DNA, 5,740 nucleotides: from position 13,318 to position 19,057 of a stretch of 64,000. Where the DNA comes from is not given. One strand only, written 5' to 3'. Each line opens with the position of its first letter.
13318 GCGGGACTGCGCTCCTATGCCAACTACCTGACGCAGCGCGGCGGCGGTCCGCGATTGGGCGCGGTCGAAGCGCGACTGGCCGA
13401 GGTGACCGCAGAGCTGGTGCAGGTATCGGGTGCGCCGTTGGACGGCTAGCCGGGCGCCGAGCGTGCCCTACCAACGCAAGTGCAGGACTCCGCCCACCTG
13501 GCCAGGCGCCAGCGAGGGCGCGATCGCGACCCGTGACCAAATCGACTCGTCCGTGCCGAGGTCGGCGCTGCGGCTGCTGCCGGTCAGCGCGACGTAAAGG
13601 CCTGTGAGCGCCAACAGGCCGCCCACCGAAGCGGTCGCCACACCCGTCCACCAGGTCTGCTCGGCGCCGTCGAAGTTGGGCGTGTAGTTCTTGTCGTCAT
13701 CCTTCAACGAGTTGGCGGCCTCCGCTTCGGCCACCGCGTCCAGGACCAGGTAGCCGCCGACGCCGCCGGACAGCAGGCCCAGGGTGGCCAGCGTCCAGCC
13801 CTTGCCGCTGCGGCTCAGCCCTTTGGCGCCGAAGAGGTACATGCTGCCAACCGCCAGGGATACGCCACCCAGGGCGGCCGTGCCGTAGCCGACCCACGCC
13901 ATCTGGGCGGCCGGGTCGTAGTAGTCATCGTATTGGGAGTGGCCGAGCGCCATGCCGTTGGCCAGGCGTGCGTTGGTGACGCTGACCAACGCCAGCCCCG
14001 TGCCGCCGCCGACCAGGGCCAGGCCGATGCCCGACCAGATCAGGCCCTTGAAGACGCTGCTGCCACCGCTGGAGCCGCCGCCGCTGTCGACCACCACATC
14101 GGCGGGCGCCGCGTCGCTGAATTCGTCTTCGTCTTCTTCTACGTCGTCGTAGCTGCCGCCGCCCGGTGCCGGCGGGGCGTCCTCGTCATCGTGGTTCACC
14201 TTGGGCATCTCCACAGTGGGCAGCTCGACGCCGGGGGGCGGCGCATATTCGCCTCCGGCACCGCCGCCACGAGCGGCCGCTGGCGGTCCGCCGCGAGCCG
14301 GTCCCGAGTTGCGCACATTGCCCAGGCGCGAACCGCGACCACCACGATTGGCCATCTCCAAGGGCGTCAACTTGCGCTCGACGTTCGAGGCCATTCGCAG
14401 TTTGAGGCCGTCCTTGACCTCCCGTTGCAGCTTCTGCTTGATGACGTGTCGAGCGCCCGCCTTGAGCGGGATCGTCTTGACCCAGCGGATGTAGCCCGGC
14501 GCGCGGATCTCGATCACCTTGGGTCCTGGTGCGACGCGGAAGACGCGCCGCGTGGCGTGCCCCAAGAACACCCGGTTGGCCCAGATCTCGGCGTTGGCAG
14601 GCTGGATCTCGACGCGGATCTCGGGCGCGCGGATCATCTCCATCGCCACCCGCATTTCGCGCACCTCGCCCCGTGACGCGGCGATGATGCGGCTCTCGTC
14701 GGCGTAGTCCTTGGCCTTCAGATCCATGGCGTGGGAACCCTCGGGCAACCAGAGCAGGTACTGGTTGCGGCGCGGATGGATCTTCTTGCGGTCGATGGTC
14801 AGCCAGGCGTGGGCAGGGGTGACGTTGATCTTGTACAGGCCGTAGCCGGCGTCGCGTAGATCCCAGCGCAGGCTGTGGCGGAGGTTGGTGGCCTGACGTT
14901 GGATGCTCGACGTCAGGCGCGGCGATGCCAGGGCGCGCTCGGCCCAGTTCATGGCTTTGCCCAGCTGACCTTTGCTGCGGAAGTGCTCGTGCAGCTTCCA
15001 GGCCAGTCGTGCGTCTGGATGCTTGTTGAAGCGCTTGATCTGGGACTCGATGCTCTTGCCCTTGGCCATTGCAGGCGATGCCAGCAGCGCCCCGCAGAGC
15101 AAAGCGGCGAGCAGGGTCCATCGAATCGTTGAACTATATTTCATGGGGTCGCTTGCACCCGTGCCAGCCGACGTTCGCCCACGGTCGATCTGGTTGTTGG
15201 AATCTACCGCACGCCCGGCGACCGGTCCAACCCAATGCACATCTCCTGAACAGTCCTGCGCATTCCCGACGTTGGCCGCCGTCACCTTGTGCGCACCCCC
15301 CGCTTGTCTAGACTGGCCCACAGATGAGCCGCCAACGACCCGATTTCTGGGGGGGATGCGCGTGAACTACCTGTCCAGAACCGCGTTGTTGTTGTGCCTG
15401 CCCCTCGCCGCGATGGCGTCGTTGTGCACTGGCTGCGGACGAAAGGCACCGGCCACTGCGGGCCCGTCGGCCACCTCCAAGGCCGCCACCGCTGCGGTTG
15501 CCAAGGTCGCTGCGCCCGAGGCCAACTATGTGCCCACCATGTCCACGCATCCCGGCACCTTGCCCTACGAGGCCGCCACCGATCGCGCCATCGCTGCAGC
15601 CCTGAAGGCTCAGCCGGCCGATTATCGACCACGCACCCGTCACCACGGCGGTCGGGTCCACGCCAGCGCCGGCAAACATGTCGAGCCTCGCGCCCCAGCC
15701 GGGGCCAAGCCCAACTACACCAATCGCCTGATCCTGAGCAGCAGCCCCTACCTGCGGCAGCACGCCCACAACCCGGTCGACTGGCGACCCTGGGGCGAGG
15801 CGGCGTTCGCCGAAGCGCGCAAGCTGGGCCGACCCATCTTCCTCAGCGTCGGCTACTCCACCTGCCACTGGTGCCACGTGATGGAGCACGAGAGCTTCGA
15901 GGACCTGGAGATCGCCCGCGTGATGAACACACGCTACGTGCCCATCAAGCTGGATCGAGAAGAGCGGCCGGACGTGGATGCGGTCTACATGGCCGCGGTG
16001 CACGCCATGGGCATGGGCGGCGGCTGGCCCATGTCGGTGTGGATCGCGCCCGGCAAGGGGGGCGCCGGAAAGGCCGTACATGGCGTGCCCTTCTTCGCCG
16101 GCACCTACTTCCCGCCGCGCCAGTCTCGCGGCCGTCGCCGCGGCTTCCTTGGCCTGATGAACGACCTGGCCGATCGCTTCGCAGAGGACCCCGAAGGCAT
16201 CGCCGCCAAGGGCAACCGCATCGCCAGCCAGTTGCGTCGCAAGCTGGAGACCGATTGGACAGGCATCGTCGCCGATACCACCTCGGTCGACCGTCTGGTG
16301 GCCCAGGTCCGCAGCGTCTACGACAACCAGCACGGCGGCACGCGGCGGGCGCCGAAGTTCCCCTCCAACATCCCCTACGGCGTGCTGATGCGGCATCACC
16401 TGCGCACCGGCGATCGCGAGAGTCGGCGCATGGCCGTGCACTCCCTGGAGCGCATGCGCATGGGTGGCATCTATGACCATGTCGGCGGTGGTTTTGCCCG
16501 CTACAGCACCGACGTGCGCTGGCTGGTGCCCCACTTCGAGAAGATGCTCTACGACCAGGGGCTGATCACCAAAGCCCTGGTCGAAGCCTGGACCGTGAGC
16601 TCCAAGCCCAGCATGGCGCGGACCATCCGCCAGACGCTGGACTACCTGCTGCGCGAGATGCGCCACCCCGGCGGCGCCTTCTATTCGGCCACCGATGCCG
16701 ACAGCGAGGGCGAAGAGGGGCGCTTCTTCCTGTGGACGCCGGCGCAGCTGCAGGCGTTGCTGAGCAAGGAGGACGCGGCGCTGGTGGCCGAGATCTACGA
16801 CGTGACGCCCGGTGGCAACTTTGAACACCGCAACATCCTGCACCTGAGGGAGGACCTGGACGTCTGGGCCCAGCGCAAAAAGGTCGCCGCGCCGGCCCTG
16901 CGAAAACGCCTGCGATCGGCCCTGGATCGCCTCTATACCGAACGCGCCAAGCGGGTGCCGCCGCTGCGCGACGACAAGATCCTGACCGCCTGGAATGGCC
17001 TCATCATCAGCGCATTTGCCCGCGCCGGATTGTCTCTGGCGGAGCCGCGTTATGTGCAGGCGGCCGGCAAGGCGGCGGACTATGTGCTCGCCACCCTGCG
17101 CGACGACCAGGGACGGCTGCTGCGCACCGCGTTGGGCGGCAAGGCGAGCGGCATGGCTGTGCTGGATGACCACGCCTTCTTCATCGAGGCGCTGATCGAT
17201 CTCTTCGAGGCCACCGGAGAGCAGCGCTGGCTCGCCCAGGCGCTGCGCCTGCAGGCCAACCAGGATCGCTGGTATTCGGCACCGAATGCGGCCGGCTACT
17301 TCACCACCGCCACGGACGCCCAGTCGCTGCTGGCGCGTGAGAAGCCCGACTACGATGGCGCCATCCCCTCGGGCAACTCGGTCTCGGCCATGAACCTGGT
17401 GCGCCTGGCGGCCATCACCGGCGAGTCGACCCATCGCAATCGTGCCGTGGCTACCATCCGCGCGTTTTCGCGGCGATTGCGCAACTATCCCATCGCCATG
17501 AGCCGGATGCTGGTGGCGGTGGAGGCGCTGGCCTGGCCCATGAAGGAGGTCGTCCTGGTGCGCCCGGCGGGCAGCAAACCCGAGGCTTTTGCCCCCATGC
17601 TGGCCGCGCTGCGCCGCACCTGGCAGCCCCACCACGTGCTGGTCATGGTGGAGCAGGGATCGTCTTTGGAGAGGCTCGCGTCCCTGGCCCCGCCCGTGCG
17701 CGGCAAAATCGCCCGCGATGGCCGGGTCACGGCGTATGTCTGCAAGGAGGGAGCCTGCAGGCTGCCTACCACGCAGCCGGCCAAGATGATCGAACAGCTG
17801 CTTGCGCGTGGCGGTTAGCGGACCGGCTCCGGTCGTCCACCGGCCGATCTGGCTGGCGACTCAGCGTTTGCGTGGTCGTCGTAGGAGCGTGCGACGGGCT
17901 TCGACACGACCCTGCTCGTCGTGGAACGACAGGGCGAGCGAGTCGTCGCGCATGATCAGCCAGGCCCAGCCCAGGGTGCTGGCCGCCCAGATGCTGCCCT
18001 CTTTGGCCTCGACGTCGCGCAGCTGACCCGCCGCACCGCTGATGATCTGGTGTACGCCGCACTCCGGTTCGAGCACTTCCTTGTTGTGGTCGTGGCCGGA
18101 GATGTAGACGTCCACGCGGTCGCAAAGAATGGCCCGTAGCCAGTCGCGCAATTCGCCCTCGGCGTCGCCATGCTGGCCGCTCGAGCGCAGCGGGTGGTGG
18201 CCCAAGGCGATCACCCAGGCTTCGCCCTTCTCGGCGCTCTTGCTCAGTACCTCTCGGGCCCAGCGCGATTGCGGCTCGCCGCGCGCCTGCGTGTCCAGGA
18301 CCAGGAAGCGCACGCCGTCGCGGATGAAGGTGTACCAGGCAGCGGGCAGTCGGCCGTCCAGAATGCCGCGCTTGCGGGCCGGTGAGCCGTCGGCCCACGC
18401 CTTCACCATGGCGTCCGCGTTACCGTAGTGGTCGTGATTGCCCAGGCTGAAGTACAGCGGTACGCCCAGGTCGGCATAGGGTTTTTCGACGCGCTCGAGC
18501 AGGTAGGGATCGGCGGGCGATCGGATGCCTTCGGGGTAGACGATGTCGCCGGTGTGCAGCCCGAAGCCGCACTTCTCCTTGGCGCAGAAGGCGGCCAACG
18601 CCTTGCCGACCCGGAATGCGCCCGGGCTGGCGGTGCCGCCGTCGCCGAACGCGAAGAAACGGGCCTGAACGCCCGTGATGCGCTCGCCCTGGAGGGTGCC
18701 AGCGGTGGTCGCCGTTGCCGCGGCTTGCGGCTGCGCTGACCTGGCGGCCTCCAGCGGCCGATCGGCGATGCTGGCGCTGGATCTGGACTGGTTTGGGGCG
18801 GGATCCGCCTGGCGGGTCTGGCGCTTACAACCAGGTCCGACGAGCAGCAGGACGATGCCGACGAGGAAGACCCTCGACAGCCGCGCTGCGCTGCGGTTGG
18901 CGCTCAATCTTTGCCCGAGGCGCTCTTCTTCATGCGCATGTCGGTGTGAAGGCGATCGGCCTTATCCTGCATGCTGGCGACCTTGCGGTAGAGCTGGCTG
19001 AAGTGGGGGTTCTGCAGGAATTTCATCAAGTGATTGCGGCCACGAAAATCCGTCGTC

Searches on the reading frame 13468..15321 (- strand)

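Call 50: search_protein_families(library=pfam, proteins=[window:13468-15321:-], max_evalue=0.00001)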
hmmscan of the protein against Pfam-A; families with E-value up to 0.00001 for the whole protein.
window:13468-15321:- (617 aa): 1 family
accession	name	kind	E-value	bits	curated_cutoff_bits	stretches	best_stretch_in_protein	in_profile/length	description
PF08308.17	PEGA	-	7.4e-07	29.4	20.8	0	234-300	3-69/71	PEGA domain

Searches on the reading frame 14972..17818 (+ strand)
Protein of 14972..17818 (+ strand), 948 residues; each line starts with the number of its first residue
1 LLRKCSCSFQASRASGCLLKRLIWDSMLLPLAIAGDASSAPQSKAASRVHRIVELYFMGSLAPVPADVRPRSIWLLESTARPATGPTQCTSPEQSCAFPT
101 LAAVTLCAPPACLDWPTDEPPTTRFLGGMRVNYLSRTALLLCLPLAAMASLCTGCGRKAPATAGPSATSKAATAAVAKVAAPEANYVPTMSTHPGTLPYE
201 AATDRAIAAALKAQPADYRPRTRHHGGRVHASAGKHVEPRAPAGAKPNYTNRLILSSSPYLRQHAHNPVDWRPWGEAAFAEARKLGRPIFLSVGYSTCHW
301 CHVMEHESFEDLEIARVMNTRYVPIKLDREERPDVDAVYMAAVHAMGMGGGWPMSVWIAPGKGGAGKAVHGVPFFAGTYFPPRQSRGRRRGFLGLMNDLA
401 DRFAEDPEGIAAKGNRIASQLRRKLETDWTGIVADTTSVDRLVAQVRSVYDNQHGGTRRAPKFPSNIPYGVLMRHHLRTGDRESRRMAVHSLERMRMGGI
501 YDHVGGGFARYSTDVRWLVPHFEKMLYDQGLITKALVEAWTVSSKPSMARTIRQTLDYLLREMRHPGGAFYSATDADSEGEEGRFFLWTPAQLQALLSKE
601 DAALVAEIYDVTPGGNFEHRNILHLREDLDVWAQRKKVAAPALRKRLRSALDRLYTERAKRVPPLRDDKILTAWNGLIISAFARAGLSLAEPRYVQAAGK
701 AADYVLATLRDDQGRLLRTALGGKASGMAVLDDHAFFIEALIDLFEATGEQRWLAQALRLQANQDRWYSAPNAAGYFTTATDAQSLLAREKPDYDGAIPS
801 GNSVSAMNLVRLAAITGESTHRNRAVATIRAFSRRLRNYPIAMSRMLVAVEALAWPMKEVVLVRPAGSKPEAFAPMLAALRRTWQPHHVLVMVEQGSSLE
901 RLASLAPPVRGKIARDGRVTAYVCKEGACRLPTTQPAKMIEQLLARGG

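Call 50: search_protein_families(library=pfam, proteins=[window:14972-17818:+], max_evalue=0.00001)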
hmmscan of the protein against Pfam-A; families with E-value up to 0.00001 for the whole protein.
window:14972-17818:+ (948 aa): 2 families
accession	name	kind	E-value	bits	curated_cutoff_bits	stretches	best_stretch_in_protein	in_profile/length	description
PF03190.21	Thioredox_DsbH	-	5.4e-63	212.2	27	1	250-421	1-162/163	Protein of unknown function, DUF255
PF13899.12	Thioredoxin_7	-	6.6e-08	33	27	1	270-333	1-64/83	Thioredoxin-like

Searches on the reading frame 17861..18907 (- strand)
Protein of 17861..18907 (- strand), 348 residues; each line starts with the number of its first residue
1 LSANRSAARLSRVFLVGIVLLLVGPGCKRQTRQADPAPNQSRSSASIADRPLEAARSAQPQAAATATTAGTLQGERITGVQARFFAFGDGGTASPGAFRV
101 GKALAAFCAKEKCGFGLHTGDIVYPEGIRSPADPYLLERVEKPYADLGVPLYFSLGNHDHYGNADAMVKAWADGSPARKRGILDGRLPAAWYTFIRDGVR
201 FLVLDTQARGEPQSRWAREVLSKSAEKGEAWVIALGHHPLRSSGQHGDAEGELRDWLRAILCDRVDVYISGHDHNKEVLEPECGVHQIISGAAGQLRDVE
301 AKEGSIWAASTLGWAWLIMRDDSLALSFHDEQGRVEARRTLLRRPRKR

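Call 50: search_protein_families(library=pfam, proteins=[window:17861-18907:-], max_evalue=0.00001)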
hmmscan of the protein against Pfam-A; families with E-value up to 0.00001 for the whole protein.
window:17861-18907:- (348 aa): 1 family
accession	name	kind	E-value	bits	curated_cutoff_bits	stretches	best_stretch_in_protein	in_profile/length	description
PF00149.33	Metallophos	-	9.7e-13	49.4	21.5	1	106-275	24-190/191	Calcineurin-like phosphoesterase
